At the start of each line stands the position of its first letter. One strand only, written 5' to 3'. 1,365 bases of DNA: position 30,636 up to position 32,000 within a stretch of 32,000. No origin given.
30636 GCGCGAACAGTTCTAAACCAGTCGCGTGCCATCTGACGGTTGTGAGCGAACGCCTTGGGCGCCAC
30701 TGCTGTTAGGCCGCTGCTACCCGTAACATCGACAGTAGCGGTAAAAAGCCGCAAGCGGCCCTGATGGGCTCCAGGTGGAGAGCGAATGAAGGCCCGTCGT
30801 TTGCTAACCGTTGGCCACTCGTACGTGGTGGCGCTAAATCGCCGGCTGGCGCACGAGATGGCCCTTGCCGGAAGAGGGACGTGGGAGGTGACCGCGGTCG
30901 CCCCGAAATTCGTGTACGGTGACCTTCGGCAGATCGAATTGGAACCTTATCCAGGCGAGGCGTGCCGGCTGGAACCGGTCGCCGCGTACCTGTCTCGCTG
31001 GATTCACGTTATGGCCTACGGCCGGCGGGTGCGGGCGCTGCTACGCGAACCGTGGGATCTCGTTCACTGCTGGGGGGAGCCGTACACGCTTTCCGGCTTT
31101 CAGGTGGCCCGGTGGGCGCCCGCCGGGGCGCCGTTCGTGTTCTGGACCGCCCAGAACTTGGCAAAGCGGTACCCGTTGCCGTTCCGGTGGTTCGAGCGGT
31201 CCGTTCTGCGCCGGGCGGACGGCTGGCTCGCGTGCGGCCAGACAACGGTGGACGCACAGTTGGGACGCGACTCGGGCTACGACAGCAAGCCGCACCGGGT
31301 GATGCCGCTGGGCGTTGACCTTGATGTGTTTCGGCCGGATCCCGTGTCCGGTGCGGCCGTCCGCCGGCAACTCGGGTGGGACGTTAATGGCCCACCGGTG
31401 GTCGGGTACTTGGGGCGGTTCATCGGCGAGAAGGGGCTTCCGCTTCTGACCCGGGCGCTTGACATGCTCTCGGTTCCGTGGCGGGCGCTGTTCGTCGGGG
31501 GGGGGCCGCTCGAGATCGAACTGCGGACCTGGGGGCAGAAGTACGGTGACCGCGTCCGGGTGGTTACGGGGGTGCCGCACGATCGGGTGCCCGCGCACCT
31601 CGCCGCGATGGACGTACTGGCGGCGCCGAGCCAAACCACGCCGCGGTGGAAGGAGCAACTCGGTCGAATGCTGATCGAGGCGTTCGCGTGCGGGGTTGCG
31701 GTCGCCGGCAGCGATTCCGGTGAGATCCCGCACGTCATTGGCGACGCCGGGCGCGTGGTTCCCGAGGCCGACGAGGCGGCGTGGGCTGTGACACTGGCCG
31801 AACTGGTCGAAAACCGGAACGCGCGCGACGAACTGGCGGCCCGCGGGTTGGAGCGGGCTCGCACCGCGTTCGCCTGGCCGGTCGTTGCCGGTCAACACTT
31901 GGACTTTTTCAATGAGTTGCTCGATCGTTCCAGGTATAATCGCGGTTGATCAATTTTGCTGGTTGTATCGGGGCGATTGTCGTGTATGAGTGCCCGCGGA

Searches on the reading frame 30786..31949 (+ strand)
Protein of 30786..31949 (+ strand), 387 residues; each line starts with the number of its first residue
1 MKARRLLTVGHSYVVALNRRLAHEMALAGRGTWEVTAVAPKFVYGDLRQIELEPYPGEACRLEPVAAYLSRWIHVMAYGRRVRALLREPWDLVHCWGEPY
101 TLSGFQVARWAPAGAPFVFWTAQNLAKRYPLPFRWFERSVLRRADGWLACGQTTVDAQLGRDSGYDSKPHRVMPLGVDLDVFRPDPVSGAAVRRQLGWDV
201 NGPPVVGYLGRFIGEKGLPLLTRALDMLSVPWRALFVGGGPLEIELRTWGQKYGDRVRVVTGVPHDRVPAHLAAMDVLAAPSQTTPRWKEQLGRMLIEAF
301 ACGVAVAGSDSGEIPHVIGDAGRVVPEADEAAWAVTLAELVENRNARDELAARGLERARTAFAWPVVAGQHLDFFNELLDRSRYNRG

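Call 7: search_protein_families(library=pfam, proteins=[window:30786-31949:+], max_evalue=0.01)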
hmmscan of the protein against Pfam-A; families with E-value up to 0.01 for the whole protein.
window:30786-31949:+ (387 aa): 4 families
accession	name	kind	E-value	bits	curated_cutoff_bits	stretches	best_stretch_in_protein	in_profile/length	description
PF00534.26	Glycos_transf_1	-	1e-21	77.7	26.4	1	201-354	13-169/172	Glycosyl transferases group 1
PF13692.12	Glyco_trans_1_4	-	1.4e-20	74.4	27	1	204-343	2-142/142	Glycosyl transferases group 1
PF13439.12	Glyco_transf_4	-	3.9e-09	37.2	28.5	1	31-180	19-169/170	Glycosyltransferase Family 4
PF13524.12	Glyco_trans_1_2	-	1.3e-05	25.6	25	1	243-364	14-135/144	Glycosyl transferase-like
